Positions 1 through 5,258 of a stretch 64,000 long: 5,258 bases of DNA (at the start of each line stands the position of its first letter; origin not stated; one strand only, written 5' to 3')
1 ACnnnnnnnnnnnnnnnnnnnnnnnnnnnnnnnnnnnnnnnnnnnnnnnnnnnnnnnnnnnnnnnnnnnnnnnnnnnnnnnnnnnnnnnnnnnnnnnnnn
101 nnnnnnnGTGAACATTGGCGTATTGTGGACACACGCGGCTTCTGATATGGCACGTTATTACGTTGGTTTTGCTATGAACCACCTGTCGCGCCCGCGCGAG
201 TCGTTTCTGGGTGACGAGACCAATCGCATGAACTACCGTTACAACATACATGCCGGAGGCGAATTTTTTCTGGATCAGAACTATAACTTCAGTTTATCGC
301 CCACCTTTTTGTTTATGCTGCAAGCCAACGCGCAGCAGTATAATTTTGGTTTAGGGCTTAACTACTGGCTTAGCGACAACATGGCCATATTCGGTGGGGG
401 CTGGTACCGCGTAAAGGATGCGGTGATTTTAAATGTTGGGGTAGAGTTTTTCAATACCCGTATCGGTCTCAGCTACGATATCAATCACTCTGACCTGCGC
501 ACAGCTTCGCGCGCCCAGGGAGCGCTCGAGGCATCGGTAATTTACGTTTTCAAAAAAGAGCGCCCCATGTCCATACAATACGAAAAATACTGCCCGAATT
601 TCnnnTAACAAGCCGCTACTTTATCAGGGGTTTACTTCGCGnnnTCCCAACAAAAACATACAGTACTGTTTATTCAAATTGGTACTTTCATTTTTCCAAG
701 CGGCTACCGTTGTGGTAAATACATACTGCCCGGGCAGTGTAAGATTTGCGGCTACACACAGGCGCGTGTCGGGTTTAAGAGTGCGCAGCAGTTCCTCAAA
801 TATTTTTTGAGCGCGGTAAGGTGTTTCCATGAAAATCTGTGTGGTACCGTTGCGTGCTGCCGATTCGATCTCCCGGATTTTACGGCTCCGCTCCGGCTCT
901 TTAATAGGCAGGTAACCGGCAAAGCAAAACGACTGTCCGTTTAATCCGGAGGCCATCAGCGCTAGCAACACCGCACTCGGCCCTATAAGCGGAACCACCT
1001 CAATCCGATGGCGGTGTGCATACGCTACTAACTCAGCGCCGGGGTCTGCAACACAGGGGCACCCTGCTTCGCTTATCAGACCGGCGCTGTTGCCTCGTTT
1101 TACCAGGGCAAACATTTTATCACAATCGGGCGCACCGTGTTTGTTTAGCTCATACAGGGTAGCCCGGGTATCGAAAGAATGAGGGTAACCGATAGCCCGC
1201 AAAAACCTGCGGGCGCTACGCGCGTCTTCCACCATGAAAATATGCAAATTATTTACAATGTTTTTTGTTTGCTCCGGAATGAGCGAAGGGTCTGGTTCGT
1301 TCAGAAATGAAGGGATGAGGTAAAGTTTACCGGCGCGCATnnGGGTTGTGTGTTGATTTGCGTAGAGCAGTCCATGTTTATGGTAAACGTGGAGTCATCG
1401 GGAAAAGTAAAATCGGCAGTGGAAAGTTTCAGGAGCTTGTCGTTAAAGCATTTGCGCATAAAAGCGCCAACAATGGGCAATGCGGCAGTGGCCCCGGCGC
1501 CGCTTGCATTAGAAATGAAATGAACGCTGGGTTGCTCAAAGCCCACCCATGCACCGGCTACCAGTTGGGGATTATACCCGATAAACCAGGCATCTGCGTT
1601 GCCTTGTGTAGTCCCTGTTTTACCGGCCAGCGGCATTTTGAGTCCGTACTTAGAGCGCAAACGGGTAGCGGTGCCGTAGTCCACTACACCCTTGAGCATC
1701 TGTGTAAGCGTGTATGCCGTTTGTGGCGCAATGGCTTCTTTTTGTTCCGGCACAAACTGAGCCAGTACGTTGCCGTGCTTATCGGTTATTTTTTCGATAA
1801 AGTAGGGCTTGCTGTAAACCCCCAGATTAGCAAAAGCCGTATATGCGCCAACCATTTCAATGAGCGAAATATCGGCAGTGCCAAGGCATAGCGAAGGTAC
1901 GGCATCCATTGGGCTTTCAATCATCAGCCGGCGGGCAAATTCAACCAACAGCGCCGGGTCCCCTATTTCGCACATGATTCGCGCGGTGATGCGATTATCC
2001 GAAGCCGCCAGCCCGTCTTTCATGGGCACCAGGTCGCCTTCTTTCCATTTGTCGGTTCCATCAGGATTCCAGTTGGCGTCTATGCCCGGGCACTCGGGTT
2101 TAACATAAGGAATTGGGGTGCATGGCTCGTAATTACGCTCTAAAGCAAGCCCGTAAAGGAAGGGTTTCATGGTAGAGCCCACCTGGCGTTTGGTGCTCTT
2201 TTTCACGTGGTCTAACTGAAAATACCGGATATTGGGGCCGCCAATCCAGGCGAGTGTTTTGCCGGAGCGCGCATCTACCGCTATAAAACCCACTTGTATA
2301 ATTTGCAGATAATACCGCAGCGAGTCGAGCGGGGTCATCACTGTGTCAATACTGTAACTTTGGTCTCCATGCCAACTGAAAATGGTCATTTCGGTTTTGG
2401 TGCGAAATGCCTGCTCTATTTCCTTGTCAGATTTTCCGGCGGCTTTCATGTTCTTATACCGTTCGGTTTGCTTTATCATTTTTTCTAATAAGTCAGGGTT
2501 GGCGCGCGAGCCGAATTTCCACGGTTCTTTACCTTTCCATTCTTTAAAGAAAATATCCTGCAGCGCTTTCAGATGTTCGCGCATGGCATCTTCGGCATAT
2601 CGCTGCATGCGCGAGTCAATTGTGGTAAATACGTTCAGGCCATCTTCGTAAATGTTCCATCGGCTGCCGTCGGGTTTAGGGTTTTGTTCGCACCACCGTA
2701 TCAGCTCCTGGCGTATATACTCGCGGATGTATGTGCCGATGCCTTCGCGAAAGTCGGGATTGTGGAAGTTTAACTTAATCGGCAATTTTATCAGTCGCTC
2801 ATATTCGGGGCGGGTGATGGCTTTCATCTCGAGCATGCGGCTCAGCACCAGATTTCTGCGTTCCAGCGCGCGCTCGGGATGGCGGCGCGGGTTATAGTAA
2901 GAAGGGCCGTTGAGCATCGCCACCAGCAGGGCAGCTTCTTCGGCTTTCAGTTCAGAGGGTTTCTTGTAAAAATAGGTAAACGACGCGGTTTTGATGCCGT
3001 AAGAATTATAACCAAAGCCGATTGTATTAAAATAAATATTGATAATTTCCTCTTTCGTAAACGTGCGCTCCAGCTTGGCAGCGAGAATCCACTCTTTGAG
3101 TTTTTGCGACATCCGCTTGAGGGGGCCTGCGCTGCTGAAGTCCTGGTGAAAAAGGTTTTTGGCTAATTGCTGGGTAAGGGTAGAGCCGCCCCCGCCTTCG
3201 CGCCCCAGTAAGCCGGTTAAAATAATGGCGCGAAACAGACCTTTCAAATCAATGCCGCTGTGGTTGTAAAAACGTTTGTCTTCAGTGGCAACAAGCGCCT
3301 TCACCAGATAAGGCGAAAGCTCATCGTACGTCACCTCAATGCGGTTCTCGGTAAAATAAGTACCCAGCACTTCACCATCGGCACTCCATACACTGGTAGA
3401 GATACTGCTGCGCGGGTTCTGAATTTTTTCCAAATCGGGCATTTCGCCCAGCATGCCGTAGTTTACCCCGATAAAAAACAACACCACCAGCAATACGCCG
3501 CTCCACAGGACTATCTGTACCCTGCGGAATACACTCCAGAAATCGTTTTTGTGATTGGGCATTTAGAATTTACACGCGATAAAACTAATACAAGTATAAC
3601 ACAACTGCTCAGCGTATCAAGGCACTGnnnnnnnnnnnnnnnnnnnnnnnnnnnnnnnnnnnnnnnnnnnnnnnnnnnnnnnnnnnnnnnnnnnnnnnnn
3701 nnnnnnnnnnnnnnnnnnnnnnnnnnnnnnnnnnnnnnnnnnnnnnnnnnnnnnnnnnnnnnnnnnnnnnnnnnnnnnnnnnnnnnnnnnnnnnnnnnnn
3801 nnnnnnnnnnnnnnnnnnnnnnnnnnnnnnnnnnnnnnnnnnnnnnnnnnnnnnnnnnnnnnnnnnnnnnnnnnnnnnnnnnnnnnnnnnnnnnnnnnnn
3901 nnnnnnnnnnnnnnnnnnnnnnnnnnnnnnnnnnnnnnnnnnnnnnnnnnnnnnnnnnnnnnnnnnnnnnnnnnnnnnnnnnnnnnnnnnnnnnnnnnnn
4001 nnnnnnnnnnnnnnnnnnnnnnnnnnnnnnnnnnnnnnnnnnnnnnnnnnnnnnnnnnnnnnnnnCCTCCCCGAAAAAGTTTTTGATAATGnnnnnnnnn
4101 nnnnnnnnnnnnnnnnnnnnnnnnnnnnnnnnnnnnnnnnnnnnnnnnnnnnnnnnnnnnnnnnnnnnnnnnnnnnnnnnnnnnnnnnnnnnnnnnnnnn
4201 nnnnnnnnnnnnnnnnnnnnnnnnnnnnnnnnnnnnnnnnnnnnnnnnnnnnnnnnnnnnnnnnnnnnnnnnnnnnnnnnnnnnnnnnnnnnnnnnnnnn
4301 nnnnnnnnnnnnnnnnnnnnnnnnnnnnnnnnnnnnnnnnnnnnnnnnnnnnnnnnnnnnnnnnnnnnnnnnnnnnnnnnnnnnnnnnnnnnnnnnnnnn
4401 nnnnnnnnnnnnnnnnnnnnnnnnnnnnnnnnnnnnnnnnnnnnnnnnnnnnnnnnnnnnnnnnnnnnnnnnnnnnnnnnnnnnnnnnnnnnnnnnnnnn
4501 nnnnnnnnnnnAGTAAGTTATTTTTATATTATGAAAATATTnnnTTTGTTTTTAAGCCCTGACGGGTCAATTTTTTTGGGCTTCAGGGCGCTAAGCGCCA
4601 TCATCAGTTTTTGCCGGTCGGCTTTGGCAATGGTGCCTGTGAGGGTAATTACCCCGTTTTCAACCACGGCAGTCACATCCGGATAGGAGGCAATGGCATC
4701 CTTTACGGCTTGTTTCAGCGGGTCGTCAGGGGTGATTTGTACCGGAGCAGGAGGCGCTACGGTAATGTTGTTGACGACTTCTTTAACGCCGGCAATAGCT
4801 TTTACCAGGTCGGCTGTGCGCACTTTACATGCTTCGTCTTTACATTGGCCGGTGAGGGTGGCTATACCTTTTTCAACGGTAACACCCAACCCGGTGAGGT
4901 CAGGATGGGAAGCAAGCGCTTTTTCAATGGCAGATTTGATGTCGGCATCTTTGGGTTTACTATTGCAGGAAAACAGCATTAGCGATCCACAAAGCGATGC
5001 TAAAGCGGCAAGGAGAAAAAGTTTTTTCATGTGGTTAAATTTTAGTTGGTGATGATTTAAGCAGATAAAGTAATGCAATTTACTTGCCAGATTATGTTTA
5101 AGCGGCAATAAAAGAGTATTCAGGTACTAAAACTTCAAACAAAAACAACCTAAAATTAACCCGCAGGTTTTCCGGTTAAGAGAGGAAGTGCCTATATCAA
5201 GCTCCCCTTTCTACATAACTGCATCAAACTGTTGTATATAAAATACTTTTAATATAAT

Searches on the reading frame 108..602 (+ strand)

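Call 10: search_protein_families(library=pfam, proteins=[window:108-602:+], max_evalue=0.01)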
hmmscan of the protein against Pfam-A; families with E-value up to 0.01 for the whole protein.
window:108-602:+ (165 aa): 1 family
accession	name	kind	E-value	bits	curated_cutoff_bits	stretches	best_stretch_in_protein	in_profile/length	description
PF11751.14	PorP_SprF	-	1.5e-19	71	22.3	1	2-146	141-273/273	Type IX secretion system membrane protein PorP/SprF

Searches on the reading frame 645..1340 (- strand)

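Call 10: search_protein_families(library=pfam, proteins=[window:645-1340:-], max_evalue=0.01)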
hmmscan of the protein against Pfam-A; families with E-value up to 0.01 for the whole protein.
window:645-1340:- (232 aa): 1 family
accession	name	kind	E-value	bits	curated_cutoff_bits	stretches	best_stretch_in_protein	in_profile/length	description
PF00590.25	TP_methylase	-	5.4e-17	62.9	27.8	1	17-213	11-209/212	Tetrapyrrole (Corrin/Porphyrin) Methylases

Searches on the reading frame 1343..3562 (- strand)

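Call 10: search_protein_families(library=pfam, proteins=[window:1343-3562:-], max_evalue=0.01)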
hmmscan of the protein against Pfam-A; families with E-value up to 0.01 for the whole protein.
window:1343-3562:- (740 aa): 2 families
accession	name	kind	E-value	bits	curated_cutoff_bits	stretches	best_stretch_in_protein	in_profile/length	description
PF00912.28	Transgly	-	2.7e-58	196.8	27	1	63-243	2-177/178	Transglycosylase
PF00905.27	Transpeptidase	-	1.6e-22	80.5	22.1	1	425-666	2-267/299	Penicillin binding protein transpeptidase domain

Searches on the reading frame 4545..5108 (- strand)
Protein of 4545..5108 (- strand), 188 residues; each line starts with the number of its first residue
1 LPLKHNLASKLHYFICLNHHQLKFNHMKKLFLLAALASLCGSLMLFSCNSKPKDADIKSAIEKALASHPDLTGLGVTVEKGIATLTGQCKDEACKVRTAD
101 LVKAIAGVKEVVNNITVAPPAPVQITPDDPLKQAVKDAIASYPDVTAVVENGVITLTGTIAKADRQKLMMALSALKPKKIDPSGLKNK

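Call 10: search_protein_families(library=pfam, proteins=[window:4545-5108:-], max_evalue=0.01)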
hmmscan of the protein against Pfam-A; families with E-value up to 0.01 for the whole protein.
window:4545-5108:- (188 aa): 1 family
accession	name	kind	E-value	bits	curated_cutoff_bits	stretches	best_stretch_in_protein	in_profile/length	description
PF04972.22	BON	-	5.2e-22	78.4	27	2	54-119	2-69/69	BON domain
